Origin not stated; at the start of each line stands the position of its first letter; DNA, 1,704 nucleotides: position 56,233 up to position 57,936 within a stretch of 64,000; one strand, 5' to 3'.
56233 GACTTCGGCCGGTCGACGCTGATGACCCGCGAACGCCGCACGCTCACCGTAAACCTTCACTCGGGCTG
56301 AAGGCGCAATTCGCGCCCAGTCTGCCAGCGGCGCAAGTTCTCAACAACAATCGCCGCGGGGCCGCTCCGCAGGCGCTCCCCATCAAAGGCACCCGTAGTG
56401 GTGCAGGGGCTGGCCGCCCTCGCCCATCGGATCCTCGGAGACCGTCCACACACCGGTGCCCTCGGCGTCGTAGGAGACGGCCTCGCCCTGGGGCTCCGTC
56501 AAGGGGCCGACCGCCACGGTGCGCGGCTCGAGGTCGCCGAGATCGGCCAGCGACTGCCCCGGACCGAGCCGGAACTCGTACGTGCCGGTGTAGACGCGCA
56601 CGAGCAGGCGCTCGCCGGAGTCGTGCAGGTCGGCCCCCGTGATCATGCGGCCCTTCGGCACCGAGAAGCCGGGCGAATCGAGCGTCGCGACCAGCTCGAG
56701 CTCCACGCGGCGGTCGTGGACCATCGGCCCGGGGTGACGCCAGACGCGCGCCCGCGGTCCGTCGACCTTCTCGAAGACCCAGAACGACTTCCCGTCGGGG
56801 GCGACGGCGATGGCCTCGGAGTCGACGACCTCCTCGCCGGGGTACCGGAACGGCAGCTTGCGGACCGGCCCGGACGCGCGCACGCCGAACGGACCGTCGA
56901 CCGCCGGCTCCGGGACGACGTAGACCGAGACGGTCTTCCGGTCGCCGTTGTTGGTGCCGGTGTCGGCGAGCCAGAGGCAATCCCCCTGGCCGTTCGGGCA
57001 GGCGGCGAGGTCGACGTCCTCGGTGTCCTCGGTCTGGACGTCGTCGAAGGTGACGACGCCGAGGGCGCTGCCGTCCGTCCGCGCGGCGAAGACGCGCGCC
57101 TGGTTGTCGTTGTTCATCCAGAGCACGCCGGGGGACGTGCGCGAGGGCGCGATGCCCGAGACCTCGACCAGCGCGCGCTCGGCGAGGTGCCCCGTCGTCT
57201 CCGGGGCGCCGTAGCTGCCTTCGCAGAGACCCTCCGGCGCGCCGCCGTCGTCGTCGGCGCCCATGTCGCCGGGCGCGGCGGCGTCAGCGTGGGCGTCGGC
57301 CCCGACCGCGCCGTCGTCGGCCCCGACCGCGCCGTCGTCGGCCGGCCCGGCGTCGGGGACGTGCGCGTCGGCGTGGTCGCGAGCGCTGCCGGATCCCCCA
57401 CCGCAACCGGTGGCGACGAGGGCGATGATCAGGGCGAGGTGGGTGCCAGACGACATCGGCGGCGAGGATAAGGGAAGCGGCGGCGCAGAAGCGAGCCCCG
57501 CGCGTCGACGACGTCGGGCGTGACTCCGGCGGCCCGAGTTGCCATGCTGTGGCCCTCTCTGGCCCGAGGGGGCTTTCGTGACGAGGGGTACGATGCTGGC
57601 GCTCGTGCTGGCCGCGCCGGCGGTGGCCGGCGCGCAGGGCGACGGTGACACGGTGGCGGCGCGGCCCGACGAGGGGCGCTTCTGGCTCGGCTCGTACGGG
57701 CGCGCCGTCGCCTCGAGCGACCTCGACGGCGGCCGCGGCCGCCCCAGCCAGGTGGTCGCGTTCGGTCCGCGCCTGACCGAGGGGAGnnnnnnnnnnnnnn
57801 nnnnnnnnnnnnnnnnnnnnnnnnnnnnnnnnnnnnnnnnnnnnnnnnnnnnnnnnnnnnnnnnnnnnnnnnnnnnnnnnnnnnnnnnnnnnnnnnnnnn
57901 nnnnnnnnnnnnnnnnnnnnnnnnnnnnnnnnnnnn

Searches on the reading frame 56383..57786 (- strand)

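Call 48: search_protein_families(library=pfam, proteins=[window:56383-57786:-], max_evalue=0.001)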
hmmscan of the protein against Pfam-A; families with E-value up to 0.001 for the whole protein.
window:56383-57786:- (467 aa): 1 family
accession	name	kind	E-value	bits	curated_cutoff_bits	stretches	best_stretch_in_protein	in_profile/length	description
PF13449.12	Phytase-like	-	0.0001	22.8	27.6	1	209-351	6-94/284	Esterase-like activity of phytase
